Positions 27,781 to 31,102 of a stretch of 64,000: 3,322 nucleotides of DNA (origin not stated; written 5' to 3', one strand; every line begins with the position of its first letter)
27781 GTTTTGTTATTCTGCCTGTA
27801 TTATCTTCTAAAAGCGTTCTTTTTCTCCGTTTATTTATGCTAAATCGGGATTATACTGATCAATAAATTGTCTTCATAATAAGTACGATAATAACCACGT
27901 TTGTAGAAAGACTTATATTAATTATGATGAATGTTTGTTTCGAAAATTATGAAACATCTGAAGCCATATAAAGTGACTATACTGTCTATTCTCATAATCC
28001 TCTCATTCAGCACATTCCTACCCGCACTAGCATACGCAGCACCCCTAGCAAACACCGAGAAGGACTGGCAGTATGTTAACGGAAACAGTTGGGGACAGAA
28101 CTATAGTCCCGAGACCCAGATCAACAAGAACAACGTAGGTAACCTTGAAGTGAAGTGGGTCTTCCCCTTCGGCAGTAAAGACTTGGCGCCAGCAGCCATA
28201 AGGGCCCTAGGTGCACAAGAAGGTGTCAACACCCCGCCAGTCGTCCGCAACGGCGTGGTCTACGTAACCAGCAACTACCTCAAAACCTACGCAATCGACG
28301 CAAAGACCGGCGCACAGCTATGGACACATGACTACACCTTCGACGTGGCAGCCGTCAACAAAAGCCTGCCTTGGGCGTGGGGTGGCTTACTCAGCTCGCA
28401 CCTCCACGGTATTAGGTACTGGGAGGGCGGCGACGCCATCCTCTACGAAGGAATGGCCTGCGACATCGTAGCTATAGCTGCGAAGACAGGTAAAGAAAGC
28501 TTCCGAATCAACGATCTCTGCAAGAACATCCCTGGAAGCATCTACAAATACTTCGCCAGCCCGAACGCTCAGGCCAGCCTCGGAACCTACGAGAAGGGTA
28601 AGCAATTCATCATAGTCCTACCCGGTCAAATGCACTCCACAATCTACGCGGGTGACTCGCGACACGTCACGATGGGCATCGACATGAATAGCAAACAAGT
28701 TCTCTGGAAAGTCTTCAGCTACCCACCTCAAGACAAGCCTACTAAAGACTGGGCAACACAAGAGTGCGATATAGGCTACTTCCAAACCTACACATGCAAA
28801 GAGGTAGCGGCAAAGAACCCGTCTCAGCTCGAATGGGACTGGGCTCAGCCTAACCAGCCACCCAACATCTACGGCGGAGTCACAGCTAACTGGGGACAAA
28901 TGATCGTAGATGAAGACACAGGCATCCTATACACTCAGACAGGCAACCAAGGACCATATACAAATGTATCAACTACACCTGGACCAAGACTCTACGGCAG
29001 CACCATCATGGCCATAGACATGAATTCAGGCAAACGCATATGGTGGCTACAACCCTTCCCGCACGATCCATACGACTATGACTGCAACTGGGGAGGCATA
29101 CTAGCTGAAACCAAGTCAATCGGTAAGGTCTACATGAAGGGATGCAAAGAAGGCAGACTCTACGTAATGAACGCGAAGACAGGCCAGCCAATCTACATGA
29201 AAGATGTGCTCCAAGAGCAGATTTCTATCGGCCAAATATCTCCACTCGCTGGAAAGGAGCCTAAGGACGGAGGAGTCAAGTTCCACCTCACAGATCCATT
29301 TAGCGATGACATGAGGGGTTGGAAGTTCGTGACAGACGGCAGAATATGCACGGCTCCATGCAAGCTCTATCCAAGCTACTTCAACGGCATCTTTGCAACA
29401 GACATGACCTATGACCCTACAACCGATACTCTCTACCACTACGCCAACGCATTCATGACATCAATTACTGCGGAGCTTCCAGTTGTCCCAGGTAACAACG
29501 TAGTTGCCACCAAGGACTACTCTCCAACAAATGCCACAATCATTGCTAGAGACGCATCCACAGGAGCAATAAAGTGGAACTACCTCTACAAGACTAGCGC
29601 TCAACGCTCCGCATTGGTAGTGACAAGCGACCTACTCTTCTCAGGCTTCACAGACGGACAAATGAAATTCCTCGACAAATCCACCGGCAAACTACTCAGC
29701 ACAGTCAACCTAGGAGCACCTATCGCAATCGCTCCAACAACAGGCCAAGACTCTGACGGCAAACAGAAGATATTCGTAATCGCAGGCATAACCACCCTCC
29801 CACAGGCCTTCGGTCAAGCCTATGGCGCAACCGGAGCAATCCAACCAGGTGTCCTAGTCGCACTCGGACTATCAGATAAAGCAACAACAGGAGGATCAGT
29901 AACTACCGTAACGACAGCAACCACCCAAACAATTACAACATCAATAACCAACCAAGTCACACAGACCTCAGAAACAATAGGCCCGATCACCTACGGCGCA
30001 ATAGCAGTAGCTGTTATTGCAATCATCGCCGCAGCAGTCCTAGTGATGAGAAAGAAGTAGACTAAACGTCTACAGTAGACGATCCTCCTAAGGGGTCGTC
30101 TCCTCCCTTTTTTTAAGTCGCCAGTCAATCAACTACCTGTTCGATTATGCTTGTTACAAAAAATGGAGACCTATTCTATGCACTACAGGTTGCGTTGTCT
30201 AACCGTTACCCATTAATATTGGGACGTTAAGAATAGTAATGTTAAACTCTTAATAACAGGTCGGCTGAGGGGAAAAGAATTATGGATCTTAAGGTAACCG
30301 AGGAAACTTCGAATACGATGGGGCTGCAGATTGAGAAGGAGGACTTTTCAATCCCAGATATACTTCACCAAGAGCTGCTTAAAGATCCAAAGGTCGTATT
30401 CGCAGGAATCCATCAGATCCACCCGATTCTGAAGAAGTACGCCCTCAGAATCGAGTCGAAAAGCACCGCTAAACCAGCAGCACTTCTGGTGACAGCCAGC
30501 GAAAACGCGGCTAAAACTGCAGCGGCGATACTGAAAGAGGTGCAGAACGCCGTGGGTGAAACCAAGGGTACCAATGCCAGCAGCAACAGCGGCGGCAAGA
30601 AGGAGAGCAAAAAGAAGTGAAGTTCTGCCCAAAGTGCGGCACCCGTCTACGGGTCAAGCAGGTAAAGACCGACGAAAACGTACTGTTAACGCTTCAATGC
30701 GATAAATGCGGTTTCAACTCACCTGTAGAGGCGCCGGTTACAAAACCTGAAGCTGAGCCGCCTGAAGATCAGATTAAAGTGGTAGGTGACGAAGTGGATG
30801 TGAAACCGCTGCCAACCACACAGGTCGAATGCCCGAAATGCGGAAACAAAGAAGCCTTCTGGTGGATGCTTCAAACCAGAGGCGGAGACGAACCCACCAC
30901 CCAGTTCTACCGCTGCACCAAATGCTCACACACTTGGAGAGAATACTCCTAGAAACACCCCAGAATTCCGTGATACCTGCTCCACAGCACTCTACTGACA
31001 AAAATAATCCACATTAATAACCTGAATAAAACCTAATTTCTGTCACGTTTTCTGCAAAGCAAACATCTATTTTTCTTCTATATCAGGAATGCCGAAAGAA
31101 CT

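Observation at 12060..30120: Tandem array of seven (plus one satellite) secreted PQQ-dehydrogenase-like beta-propeller genes in an archaeon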

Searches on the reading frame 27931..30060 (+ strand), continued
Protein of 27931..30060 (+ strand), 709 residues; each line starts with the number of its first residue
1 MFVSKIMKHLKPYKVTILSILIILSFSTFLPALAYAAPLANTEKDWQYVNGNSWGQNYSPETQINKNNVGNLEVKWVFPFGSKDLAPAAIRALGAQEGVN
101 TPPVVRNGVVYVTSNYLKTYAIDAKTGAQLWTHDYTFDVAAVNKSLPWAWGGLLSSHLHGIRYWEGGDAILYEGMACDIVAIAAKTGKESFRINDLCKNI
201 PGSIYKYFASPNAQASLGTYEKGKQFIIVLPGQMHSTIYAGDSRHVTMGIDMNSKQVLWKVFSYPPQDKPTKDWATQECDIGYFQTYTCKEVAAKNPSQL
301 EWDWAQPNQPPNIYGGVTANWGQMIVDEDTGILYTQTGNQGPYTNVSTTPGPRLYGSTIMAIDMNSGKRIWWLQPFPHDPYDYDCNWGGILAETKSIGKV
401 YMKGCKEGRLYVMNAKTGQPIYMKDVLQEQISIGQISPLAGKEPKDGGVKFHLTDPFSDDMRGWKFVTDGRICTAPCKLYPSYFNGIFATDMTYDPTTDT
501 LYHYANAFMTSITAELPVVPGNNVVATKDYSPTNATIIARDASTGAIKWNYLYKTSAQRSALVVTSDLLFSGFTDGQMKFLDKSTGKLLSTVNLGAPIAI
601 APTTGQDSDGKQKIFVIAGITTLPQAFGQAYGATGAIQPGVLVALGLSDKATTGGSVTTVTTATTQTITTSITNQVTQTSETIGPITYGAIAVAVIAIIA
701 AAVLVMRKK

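Call 65: search_protein_families(library=pfam, proteins=[L007:4530-5555:-, L012:461-1399:-, L009:6937-8721:+, L007:18989-19909:+, L011:8275-9693:+, L005:18214-20043:+], max_evalue=0.001)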
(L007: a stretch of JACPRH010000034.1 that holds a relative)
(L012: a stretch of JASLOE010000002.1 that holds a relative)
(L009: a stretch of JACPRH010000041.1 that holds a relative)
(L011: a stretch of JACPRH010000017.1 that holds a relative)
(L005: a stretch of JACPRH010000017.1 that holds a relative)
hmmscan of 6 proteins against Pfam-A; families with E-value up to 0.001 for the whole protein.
L007:4530-5555:- (342 aa): 4 families
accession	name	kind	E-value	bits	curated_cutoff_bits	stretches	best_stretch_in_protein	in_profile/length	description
PF00005.33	ABC_tran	-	3.2e-34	118.9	25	1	25-167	2-136/137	ABC transporter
PF13304.12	AAA_21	-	3e-13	51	27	1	137-198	235-298/304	AAA domain, putative AbiEii toxin, Type IV TA system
PF13732.12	DrrA1-3_C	-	2.6e-06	28.5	27.4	1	254-312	24-80/81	ATP-binding protein DrrA1-3-like, C-terminal domain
PF13175.12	AAA_15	-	0.00045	20.4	32.1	0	158-198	329-369/374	AAA ATPase domain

L012:461-1399:- (313 aa): 5 families
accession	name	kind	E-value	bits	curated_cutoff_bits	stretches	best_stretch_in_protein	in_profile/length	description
PF00005.33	ABC_tran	-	2.9e-34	119.1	25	1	25-166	1-137/137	ABC transporter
PF13304.12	AAA_21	-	4.9e-16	60.1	27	2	121-195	221-298/304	AAA domain, putative AbiEii toxin, Type IV TA system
PF13175.12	AAA_15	-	1.8e-06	28.2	32.1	0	33-86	20-58/374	AAA ATPase domain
PF00448.28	SRP54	-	0.00059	20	22.7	0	37-73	3-39/196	SRP54-type protein, GTPase domain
PF25199.1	nSTAND_NTPase5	-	0.00068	19.9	34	0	33-52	39-58/145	Novel STAND NTPase 5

L009:6937-8721:+ (595 aa): 3 families
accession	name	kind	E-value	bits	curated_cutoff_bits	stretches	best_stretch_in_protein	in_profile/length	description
PF01011.28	PQQ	-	3.6e-34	118.9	26.7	1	39-361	1-344/595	Glucose/ethanol/alcohol dehydrogenase, beta-propeller domain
PF13360.13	PQQ_2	-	4.1e-23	82.7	27.6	2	442-509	2-67/233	Outer membrane protein assembly factor BamB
PF13570.13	Beta-prop_ACSF4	-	2e-13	50.9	133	2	438-510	66-138/329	Beta-alanine-activating enzyme, beta-propeller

L007:18989-19909:+ (307 aa): 0 families

L011:8275-9693:+ (473 aa): 0 families

L005:18214-20043:+ (610 aa): 1 family
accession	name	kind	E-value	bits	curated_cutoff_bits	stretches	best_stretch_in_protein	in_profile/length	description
PF00732.25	GMC_oxred_N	-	2.8e-10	40.8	23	1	178-348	47-208/218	GMC oxidoreductase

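Call 90: search_protein_representatives(alignment_id=A1)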
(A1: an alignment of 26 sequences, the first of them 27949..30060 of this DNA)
Query: 26 sequences, 718 profile positions. Proteins with E-value up to 0.001 (for the whole library): 18988; up to 1e-10: 3499; up to 1e-30: 143. The best 150 are listed.
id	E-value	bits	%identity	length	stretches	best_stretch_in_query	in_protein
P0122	0.0e+00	1099.8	-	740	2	5-685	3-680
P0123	1.2e-271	919.5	-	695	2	7-656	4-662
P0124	4.0e-257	871.5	-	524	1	206-718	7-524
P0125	1.3e-250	850.0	-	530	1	3-531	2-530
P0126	1.6e-244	829.8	-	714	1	17-718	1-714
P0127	3.1e-242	822.2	-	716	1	4-718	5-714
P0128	4.1e-152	524.3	-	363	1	353-718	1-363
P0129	1.6e-147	509.2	-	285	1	186-464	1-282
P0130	1.1e-137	476.6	-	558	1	192-718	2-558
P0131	2.4e-116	406.1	-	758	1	23-716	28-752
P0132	4.0e-114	398.8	-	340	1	353-718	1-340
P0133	4.4e-114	398.6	-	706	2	34-641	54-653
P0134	7.2e-107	374.8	-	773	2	12-291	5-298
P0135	1.3e-106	373.9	-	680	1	9-718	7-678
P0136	6.3e-106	371.7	-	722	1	9-718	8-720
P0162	5.5e-77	276.0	-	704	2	5-654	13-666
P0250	1.4e-34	135.8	-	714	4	308-635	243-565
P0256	2.7e-33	131.5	-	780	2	309-635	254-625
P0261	1.3e-31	126.0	-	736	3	300-612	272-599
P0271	1.2e-29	119.4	-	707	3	303-613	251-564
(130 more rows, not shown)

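Call 95: search_protein_families(library=pfam, proteins=[P0250, P0271, P0256, P0261, P0135, P0162], max_evalue=0.001)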
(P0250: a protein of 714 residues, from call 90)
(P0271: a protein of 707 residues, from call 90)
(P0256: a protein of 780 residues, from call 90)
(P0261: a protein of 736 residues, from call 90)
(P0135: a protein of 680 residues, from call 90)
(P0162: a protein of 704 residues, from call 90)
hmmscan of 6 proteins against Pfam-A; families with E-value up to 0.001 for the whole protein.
P0250 (714 aa): 7 families
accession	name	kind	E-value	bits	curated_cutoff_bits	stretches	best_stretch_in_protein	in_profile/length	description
PF01011.28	PQQ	-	3.2e-94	317.2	26.7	2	34-439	1-440/595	Glucose/ethanol/alcohol dehydrogenase, beta-propeller domain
PF13360.13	PQQ_2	-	3.6e-27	96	27.6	3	130-213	27-99/233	Outer membrane protein assembly factor BamB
PF13570.13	Beta-prop_ACSF4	-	1.8e-14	54.3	133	2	86-188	19-110/329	Beta-alanine-activating enzyme, beta-propeller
PF00127.26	Copper-bind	-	6.5e-12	46.2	21.2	1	606-682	8-98/99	Copper binding proteins, plastocyanin/azurin family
PF13473.12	Cupredoxin_1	-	7.7e-09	36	27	1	601-682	21-104/104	Cupredoxin-like domain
PF23727.1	Beta-prop_FAM234A_B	-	4.6e-05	22.6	26.4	0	98-163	54-117/467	FAM234A/B beta-propeller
PF25293.1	Beta-prop_EMC1_N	-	0.00012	22.2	34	0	462-573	43-156/219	EMC1 N-terminal beta-propeller domain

P0271 (707 aa): 5 families
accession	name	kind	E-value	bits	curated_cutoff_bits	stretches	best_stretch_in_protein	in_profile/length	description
PF01011.28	PQQ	-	5.4e-117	392.4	26.7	1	45-559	1-595/595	Glucose/ethanol/alcohol dehydrogenase, beta-propeller domain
PF13360.13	PQQ_2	-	1.3e-30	107.2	27.6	2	86-231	23-143/233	Outer membrane protein assembly factor BamB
PF13570.13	Beta-prop_ACSF4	-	6.6e-15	55.8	133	2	479-585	27-134/329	Beta-alanine-activating enzyme, beta-propeller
PF00127.26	Copper-bind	-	5.3e-10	40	21.2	1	612-684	11-98/99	Copper binding proteins, plastocyanin/azurin family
PF13473.12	Cupredoxin_1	-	4.3e-07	30.4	27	1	607-684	24-104/104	Cupredoxin-like domain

P0256 (780 aa): 6 families
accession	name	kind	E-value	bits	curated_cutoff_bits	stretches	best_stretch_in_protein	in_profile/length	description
PF01011.28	PQQ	-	4.6e-211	703.1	26.7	1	30-601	1-595/595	Glucose/ethanol/alcohol dehydrogenase, beta-propeller domain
PF13360.13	PQQ_2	-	1.6e-22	80.8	27.6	2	77-161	63-140/233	Outer membrane protein assembly factor BamB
PF14522.11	Cytochrome_C7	-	7.3e-09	35.8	24.8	1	721-777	1-67/67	Cytochrome c7 and related cytochrome c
PF14537.11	Cytochrom_c3_2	-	2.1e-06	28.5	25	1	669-763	1-78/79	Cytochrome c3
PF13570.13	Beta-prop_ACSF4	-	5.5e-06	26.4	133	0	506-610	155-238/329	Beta-alanine-activating enzyme, beta-propeller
PF02085.21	Cytochrom_CIII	-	2e-05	25.3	22.9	0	658-706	16-57/101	Class III cytochrome C family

P0261 (736 aa): 7 families
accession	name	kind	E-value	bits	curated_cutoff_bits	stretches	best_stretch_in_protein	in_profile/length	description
PF01011.28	PQQ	-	7.9e-112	375.3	26.7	1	77-595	1-595/595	Glucose/ethanol/alcohol dehydrogenase, beta-propeller domain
PF13360.13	PQQ_2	-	1.5e-30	107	27.6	2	122-255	66-194/233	Outer membrane protein assembly factor BamB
PF13570.13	Beta-prop_ACSF4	-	5.8e-16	59.2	133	2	513-586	151-222/329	Beta-alanine-activating enzyme, beta-propeller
PF13442.11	Cytochrome_CBB3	-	3.6e-14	53.3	27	1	660-727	6-68/68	Cytochrome C oxidase, cbb3-type, subunit III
PF23727.1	Beta-prop_FAM234A_B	-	1.1e-05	24.6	26.4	0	141-206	54-117/467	FAM234A/B beta-propeller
PF00034.26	Cytochrom_C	-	1.4e-05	26.7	21.3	0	660-728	4-87/90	Cytochrome c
PF23414.1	Beta-prop_EML_2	-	9.3e-05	22.4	90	1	517-591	20-93/266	Echinoderm microtubule-associated protein second beta-propeller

P0135 (680 aa): 3 families
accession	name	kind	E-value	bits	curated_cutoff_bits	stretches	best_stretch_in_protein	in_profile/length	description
PF01011.28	PQQ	-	2.5e-52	178.9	26.7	2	297-417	219-340/595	Glucose/ethanol/alcohol dehydrogenase, beta-propeller domain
PF13360.13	PQQ_2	-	3.4e-18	66.6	27.6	1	512-567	2-56/233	Outer membrane protein assembly factor BamB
PF13570.13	Beta-prop_ACSF4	-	4.3e-11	43.2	133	0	382-423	55-95/329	Beta-alanine-activating enzyme, beta-propeller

P0162 (704 aa): 3 families
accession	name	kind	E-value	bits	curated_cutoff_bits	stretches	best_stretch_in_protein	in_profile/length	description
PF01011.28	PQQ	-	3.4e-37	128.9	26.7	2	329-436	231-339/595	Glucose/ethanol/alcohol dehydrogenase, beta-propeller domain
PF13360.13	PQQ_2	-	7.4e-14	52.4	27.6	1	525-625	30-130/233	Outer membrane protein assembly factor BamB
PF13570.13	Beta-prop_ACSF4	-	3.9e-10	40.1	133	0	364-436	28-88/329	Beta-alanine-activating enzyme, beta-propeller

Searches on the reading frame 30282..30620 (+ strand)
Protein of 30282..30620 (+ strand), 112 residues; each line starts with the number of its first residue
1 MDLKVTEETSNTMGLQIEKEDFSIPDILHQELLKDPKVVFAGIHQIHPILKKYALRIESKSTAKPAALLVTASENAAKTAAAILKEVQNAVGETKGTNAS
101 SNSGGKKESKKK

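Call 5: search_protein_families(library=pfam, proteins=[window:30282-30620:+], max_evalue=0.01)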
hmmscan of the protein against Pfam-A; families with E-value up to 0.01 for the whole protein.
window:30282-30620:+ (112 aa): 1 family
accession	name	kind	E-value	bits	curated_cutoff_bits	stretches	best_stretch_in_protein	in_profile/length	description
PF13656.11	RNA_pol_L_2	-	6.1e-12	45.5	27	1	15-84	4-73/75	RNA polymerase Rpb3/Rpb11 dimerisation domain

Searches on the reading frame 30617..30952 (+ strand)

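Call 5: search_protein_families(library=pfam, proteins=[window:30617-30952:+], max_evalue=0.01)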
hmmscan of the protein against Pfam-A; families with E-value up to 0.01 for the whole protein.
window:30617-30952:+ (111 aa): 18 families
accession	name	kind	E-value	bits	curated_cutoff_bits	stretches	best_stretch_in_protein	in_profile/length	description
PF01096.23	Zn_ribbon_TFIIS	-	4.3e-21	74.9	21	1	71-108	2-39/39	Transcription factor S-II (TFIIS)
PF02150.21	Zn_ribbon_RPB9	-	1.1e-07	32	25.2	1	1-39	1-35/36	RNA polymerases M/15 Kd subunit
PF12760.12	Zn_ribbon_IS1595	-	3.6e-06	27.3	25.4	1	70-106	19-46/46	Transposase zinc-ribbon domain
PF13717.11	Zn_ribbon_4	-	1.3e-05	25.5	30.3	0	4-32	5-32/36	zinc-ribbon domain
PF12773.13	DZR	-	3.3e-05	24.4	27.3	1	2-38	13-37/45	Double zinc ribbon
PF24042.1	DUF7351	-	5e-05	23.6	31.2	1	4-108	4-105/177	Domain of unknown function (DUF7351)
PF07282.18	Cas12f1-like_TNB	-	6.8e-05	23.4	26.3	0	62-107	22-50/60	Cas12f1-like, TNB domain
PF13240.11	Zn_Ribbon_1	-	0.00017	21.7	25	0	2-11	14-23/23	zinc-ribbon domain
PF19769.4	CPxCG_zf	-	0.00022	21.5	27.2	0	72-109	1-35/183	CPxCG-related zinc finger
PF21344.3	Zn_ribbon_LysW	-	0.00031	20.7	27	0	4-32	3-28/46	Alpha-aminoadipate carrier protein LysW-like, globular domain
PF21957.2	Zn_ribbon_16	-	0.00064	20.1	27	0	67-102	12-46/65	Zinc beta-ribbon finger, putative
PF14803.11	Zn_ribbon_Nudix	-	0.00077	19.8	25.6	1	2-33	1-30/34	Nudix N-terminal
PF13248.11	Zn_ribbon_3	-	0.00085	19.1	27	0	2-11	17-26/26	zinc-ribbon domain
PF08996.15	zf-DNA_Pol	-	0.002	18.3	25.7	0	68-110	15-59/186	DNA Polymerase alpha zinc finger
PF01485.27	IBR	-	0.0023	18.4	24.3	0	1-33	18-49/65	IBR domain, a half RING-finger domain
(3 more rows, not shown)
